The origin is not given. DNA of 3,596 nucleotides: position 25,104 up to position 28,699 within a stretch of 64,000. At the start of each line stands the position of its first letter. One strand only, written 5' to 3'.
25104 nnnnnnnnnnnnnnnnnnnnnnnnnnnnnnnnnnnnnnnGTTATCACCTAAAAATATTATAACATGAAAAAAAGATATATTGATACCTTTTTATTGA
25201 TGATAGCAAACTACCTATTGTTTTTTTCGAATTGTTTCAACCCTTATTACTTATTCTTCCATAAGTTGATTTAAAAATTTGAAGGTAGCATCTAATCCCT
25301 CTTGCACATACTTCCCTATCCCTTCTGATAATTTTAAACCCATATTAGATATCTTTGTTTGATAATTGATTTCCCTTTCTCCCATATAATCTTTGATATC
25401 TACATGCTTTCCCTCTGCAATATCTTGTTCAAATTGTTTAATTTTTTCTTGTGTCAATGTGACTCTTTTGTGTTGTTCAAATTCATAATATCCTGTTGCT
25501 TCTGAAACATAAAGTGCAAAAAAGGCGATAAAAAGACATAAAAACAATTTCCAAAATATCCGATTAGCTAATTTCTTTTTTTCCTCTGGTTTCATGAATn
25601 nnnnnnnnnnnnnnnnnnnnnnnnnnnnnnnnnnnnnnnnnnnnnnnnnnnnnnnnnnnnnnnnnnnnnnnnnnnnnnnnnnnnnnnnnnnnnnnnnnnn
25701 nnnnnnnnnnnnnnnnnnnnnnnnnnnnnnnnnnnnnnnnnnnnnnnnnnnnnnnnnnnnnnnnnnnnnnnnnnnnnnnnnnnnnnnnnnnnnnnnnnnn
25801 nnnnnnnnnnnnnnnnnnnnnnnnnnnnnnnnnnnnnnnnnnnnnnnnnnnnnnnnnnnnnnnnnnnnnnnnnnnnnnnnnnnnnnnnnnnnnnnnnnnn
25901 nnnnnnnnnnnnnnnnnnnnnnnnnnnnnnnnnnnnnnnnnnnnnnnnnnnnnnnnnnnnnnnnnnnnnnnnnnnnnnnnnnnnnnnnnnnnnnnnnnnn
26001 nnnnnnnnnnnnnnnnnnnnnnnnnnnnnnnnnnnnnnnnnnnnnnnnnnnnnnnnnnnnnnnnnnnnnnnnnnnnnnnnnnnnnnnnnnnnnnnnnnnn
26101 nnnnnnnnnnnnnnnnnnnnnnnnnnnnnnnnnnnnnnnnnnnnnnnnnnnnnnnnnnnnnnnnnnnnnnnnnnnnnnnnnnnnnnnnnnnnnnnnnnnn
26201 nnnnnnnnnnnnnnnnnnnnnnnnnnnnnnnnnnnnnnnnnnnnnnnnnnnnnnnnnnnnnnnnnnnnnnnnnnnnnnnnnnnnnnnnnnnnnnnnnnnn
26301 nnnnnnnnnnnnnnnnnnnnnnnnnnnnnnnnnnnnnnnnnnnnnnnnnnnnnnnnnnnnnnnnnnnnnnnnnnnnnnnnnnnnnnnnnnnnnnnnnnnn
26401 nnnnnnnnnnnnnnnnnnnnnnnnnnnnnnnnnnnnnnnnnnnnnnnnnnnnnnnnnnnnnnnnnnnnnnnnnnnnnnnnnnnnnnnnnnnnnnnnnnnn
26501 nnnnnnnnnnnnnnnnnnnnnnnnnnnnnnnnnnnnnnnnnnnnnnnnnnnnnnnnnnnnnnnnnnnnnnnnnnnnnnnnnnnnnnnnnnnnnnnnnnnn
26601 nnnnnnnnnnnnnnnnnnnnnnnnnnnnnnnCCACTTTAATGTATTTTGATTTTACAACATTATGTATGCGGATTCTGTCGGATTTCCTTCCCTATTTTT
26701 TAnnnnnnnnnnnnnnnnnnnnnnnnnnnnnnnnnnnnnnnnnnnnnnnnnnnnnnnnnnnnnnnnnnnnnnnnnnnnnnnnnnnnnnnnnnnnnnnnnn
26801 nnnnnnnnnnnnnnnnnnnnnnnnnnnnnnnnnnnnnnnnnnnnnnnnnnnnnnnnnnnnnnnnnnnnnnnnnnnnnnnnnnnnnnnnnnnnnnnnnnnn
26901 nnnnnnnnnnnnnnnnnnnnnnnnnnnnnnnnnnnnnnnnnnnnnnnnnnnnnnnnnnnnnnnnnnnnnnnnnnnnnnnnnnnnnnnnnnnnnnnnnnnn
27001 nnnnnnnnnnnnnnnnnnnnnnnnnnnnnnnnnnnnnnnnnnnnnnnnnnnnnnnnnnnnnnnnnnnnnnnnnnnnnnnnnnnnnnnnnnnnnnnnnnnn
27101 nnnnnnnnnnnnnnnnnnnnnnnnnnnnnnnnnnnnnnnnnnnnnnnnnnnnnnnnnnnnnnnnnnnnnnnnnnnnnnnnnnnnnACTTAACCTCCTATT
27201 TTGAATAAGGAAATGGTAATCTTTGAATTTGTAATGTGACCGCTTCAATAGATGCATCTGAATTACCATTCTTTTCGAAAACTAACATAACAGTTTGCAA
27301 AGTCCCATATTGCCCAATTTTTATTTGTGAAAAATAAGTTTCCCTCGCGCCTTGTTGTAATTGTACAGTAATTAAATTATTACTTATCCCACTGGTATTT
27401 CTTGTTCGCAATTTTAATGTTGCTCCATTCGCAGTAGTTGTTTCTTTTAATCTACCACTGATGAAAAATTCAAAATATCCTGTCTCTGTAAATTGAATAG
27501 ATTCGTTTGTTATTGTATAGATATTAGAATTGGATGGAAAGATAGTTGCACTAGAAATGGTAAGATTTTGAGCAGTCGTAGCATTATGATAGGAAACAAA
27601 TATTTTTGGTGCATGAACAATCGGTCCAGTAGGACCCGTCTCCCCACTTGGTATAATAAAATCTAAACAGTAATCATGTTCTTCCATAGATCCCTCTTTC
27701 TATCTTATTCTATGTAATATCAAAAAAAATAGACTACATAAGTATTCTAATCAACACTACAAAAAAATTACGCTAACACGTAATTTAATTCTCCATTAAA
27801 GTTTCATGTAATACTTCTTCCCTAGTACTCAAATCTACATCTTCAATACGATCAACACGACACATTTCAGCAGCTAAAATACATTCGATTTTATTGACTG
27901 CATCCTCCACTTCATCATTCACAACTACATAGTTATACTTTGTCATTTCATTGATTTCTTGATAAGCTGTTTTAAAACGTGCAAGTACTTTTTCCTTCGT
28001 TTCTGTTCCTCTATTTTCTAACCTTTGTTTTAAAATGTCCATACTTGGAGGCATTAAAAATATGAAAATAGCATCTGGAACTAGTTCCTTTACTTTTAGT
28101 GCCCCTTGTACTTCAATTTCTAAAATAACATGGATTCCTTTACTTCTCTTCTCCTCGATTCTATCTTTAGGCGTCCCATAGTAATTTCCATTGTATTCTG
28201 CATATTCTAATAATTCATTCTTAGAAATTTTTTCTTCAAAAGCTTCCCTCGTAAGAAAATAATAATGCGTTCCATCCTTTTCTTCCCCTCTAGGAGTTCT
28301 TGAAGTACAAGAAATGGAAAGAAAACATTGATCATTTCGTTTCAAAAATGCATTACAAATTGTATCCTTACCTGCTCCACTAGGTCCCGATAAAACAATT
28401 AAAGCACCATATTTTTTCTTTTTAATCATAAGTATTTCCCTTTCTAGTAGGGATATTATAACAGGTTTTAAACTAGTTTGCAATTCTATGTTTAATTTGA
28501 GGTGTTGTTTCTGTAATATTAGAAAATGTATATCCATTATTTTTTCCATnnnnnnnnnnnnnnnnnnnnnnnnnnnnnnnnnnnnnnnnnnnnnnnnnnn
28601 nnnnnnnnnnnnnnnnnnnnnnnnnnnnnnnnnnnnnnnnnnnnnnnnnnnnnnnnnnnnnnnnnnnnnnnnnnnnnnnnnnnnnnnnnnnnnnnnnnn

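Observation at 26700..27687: Tandem paralogous mini-collagen (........) proteins beside spoIIP, possibly BclA-like spore surface proteins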

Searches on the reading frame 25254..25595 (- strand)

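Call 6: search_protein_families(library=pfam, proteins=[window:25254-25595:-], max_evalue=1)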
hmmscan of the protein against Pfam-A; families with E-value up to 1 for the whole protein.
window:25254-25595:- (114 aa): 1 family
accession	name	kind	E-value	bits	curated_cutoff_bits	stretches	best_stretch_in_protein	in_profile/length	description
PF18692.7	DUF5640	-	0.065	13.6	28.5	1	33-95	13-76/85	Family of unknown function (DUF5640)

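Call 7: search_protein_families(library=ncbifam, proteins=[window:25254-25595:-], max_evalue=1)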
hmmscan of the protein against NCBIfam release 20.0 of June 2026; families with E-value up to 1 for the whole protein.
window:25254-25595:- (114 aa): 1 family
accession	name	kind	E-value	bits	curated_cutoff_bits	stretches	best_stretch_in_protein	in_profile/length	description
NF045999.1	MAG1140_fam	equivalog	0.0021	18.2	35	1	7-113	2-102/126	MAG1140 family protein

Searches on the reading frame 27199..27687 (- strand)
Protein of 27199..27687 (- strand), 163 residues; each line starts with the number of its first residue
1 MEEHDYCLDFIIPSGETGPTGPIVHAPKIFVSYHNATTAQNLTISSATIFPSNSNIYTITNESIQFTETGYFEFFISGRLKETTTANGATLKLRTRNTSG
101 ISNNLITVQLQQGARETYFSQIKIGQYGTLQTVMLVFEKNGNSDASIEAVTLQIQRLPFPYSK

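Call 6: search_protein_families(library=pfam, proteins=[window:27199-27687:-], max_evalue=1)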
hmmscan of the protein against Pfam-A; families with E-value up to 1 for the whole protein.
window:27199-27687:- (163 aa): 0 families

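Call 7: search_protein_families(library=ncbifam, proteins=[window:27199-27687:-], max_evalue=1)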
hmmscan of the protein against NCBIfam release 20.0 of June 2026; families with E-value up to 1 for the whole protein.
window:27199-27687:- (163 aa): 0 families

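Call 11: search_solved_structures(query=window:27199-27687:-, max_evalue=10)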
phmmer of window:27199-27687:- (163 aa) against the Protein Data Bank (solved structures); distinct sequences matched with E-value up to 10: 3.
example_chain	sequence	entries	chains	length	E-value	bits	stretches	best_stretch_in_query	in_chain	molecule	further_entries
9n0b_A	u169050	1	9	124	0.23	14.7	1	28-103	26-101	spore filament protein subunit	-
6s7o_F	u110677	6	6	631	0.42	13.9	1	34-112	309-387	Dolichyl-diphosphooligosaccharide--protein glycosyltransferase subunit 2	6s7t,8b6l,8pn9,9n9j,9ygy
7cuj_A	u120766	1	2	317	2.5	11.4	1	21-81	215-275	Coiled-coil quantitatively-enriched protein 1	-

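Call 13: find_homologous_proteins(query=window:27199-27687:-)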
Query window:27199-27687:- (163 aa): 2 proteins with E <= 0.001 among 28 candidates.
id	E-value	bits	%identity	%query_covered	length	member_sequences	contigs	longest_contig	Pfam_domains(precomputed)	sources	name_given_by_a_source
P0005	4.4e-101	353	100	100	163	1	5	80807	-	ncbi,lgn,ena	-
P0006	2.0e-58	215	63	98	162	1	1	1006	-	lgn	-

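Call 17: list_cluster_members(proteins=[P0005, P0087, P0118, P0120, P0038, P0039, P0084, P0098, P0059, P0001])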
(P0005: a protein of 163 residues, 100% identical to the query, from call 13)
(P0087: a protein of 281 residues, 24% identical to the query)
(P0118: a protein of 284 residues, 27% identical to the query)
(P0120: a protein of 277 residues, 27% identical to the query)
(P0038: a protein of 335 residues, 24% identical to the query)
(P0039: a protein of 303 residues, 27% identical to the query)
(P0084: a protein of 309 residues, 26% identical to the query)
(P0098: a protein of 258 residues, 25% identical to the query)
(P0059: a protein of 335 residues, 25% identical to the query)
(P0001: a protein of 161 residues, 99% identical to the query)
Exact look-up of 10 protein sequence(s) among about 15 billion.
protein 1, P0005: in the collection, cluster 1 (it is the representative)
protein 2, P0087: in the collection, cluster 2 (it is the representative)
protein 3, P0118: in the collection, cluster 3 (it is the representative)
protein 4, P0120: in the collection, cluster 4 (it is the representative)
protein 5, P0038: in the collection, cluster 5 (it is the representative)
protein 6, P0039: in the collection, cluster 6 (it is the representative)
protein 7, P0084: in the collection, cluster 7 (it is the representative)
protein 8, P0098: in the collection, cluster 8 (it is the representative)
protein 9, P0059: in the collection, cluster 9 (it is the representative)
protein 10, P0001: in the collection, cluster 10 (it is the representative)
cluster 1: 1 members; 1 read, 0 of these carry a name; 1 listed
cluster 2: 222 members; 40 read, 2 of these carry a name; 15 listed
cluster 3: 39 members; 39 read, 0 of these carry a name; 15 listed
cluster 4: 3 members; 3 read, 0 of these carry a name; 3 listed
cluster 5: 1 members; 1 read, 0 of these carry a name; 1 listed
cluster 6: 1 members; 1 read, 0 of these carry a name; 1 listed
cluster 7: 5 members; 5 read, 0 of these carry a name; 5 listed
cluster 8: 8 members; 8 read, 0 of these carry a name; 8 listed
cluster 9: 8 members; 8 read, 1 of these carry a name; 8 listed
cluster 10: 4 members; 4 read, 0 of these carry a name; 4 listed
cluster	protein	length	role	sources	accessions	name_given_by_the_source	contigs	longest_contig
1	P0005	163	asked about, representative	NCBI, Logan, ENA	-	-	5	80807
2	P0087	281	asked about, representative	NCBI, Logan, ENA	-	-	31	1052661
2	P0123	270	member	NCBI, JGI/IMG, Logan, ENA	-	hypothetical protein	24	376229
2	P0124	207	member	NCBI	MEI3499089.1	MAG: hypothetical protein V8Q71_01000 [Bacilli bacterium]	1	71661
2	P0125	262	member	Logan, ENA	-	-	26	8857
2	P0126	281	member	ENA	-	-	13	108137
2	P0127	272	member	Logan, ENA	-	-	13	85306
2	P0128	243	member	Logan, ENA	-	-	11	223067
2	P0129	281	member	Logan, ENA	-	-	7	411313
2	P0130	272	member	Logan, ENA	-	-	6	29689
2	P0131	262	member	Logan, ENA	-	-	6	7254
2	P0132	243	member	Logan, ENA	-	-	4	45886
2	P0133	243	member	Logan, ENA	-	-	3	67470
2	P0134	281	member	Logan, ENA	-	-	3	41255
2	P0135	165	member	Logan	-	-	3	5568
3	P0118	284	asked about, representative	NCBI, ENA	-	-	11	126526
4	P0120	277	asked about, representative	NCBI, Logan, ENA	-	-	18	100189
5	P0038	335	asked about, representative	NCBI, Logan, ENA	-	-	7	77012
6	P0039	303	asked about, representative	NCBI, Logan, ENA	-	-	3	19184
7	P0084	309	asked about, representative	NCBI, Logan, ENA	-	-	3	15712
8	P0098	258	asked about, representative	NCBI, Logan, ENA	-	-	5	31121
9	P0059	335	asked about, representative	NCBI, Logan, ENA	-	-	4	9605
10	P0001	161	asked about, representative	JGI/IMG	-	-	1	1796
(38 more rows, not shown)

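Call 23: find_encoding_contigs(protein=P0005, flank=6000, max_places=5)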
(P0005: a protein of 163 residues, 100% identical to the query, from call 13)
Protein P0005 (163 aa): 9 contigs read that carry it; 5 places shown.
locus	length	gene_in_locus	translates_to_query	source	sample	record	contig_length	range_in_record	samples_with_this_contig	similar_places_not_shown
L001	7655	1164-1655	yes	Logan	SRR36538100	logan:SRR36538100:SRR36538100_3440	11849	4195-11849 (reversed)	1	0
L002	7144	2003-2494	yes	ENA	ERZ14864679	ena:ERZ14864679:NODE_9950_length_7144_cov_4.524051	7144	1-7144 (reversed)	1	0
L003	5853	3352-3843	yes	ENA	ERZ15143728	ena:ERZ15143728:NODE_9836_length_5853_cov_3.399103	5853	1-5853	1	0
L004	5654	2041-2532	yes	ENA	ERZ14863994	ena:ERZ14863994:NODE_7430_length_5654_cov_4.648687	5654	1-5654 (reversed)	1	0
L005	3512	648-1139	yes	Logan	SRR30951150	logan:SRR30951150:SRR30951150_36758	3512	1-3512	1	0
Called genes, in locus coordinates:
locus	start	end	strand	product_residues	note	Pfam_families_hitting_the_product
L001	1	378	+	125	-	?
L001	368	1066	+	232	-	PF00625:Guanylate_kin, PF02223:Thymidylate_kin (faint)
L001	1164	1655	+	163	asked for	-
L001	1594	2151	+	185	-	-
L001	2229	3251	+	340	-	PF07454:SpoIIP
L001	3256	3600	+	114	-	-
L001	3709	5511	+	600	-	PF00009:GTP_EFTU, PF03144:GTP_EFTU_D2, PF00679:EFG_C, PF06421:LepA_C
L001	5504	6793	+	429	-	-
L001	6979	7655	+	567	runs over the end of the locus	-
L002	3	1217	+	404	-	?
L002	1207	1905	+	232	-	PF00625:Guanylate_kin, PF02223:Thymidylate_kin (faint)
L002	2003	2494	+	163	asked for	-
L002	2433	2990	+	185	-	-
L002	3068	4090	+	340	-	PF07454:SpoIIP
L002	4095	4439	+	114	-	-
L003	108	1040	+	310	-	PF01963:TraB_PrgY_gumN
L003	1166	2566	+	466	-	PF16403:Bact_surface_Ig-like, PF07523:Big_3 (faint), PF16403:Bact_surface_Ig-like, PF01522:Polysacc_deac_1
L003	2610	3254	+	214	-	PF00625:Guanylate_kin, PF02223:Thymidylate_kin (faint)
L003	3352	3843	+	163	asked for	-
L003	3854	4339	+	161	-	-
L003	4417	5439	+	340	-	PF07454:SpoIIP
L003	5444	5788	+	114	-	-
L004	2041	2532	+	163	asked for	-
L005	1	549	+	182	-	?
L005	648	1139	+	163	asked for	-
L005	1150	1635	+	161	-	-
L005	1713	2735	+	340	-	PF07454:SpoIIP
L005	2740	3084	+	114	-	-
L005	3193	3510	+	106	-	?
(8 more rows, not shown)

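Call 75: predict_structure(alignment_id=A6)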
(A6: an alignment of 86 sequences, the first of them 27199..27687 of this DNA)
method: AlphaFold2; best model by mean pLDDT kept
length: 163 residues; sequences in the alignment: 86
mean_pLDDT: 87.1   pTM: 0.78
mean pLDDT of the five models: 87.1, 86.6, 86.5, 86.4, 86.3
residues with pLDDT >= 90: 108; 70-90: 26; 50-70: 21; < 50: 8
segments of 3 or more residues with pLDDT < 50: 161-163
pLDDT, mean of each block of 10 residues (from residue 1): 63 53 73 98 96 89 94 97 92 94 94 95 92 96 95 87 41
secondary structure, 60 per line:
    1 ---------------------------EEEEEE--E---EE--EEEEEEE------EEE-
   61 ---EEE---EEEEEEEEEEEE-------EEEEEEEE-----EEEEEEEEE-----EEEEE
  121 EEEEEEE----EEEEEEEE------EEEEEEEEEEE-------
elements in order: E28-33 E44-50 E57-59 E64-66 E70-81 E89-96 E102-110 E116-127 E132-139 E146-156

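Call 78: fold_search(model_id=the predicted structure, library=pdb)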
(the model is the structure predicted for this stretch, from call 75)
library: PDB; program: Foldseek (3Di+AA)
matches with E <= 10: 1744; with E <= 0.001: 344
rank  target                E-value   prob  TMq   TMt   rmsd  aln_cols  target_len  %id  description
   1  3lkj_A                1.5e-07  1.00  0.58  0.69   6.0       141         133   10  Small Molecule Inhibition of the TNF Family Cyokine CD40 Ligand Through a Subunit Fracture Mechanism (released 2011-02-02)
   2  6a3v_E                3.4e-07  1.00  0.57  0.62   4.1       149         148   10  Complex structure of human 4-1BB and 4-1BBL (released 2018-10-10)
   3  6a3v_A                3.4e-07  1.00  0.57  0.61   6.1       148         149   11  Complex structure of human 4-1BB and 4-1BBL (released 2018-10-10)
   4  6brb_A                3.6e-07  1.00  0.59  0.67   5.6       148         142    9  Novel non-antibody protein scaffold targeting CD40L (released 2018-12-05)
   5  3lkj_B                3.6e-07  1.00  0.58  0.69   3.9       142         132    8  Small Molecule Inhibition of the TNF Family Cyokine CD40 Ligand Through a Subunit Fracture Mechanism (released 2011-02-02)
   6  6cpr_B                4.0e-07  1.00  0.62  0.66   4.0       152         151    8  Crystal structure of 4-1BBL/4-1BB complex in C2 space group (released 2018-05-09)
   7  6cpr_C                4.9e-07  1.00  0.58  0.63   3.9       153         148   10  Crystal structure of 4-1BBL/4-1BB complex in C2 space group (released 2018-05-09)
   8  7sgm_A                5.2e-07  1.00  0.55  0.64   5.9       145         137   10  Crystal structure of a Fab variant containing a fluorescent noncanonical amino acid with blocked excited state proton  (released 2022-02-02)
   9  6w9g_C                5.5e-07  1.00  0.58  0.67   5.9       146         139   10  Crystal Structure of the Fab fragment of humanized 5c8 antibody containing the fluorescent non-canonical amino acid L- (released 2020-12-23)
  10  6mgp_B                5.8e-07  1.00  0.58  0.62   4.0       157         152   11  Structure of human 4-1BB / 4-1BBL complex (released 2018-11-14)
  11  8ke9_A                5.8e-07  1.00  0.62  0.49   6.3       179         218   14  The CBD domain of cyanophage A-1(L) short tail fiber (released 2024-04-10)
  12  4e4d_X                6.1e-07  1.00  0.51  0.53   6.4       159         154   11  Crystal structure of mouse RANKL-OPG complex (released 2012-10-24)
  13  6cpr_A                6.4e-07  1.00  0.61  0.64   4.1       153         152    8  Crystal structure of 4-1BBL/4-1BB complex in C2 space group (released 2018-05-09)
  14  6a3v_O                7.9e-07  1.00  0.58  0.63   3.8       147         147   10  Complex structure of human 4-1BB and 4-1BBL (released 2018-10-10)
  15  6mgp_A                8.3e-07  1.00  0.59  0.63   3.7       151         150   10  Structure of human 4-1BB / 4-1BBL complex (released 2018-11-14)
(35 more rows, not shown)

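Call 90: search_protein_families(library=phrogs, proteins=[window:27199-27687:-], max_evalue=0.01)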
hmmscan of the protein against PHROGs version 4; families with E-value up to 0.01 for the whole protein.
window:27199-27687:- (163 aa): 0 families

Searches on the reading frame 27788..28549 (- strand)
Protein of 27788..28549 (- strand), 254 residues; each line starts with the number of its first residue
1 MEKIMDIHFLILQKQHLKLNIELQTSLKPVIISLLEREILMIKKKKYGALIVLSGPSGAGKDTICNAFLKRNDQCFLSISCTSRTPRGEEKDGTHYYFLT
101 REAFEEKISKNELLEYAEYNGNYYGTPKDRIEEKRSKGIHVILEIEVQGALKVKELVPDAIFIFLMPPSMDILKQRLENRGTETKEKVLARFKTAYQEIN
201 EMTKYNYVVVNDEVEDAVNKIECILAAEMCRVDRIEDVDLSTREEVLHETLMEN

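Call 6: search_protein_families(library=pfam, proteins=[window:27788-28549:-], max_evalue=1)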
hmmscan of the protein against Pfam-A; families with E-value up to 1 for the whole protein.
window:27788-28549:- (254 aa): 17 families
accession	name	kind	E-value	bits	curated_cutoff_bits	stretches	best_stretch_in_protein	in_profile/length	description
PF00625.27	Guanylate_kin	-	6.4e-50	169.8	25.2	1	50-227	4-181/182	Guanylate kinase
PF02223.23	Thymidylate_kin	-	5.2e-06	26.7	27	1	157-221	117-185/185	Thymidylate kinase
PF13238.12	AAA_18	-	3.4e-05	24.7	29.4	1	51-187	1-118/128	AAA domain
PF07931.18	CPT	-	0.00013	22.3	22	1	48-80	1-33/172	Chloramphenicol phosphotransferase-like protein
PF13671.12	AAA_33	-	0.00018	22.3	27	1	50-196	1-140/143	AAA domain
PF03193.22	RsgA_GTPase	-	0.00048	20.4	30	1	30-81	87-139/174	RsgA GTPase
PF13401.12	AAA_22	-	0.0017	19.1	27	1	47-85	4-45/130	AAA domain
PF20693.3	YobI-ATPase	-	0.0058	16.6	27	1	48-101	14-59/363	YobI-like P-loop NTPase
PF13191.12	AAA_16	-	0.0091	16.9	32.6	1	49-116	25-81/167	AAA ATPase domain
PF13207.12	AAA_17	-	0.018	15.8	27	0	55-70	2-17/136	AAA domain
PF00005.33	ABC_tran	-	0.021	15.9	25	1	46-73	9-36/137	ABC transporter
PF03215.21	Rad17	-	0.041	14.3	23.8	1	35-71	35-68/186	Rad17 P-loop domain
PF13521.12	AAA_28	-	0.07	13.8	27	0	51-77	2-29/164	AAA domain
PF00004.35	AAA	-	0.12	13.3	21.2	1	51-85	1-35/131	ATPase family associated with various cellular activities (AAA)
PF00406.28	ADK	-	0.13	12.9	26.8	0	151-204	115-144/151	Adenylate kinase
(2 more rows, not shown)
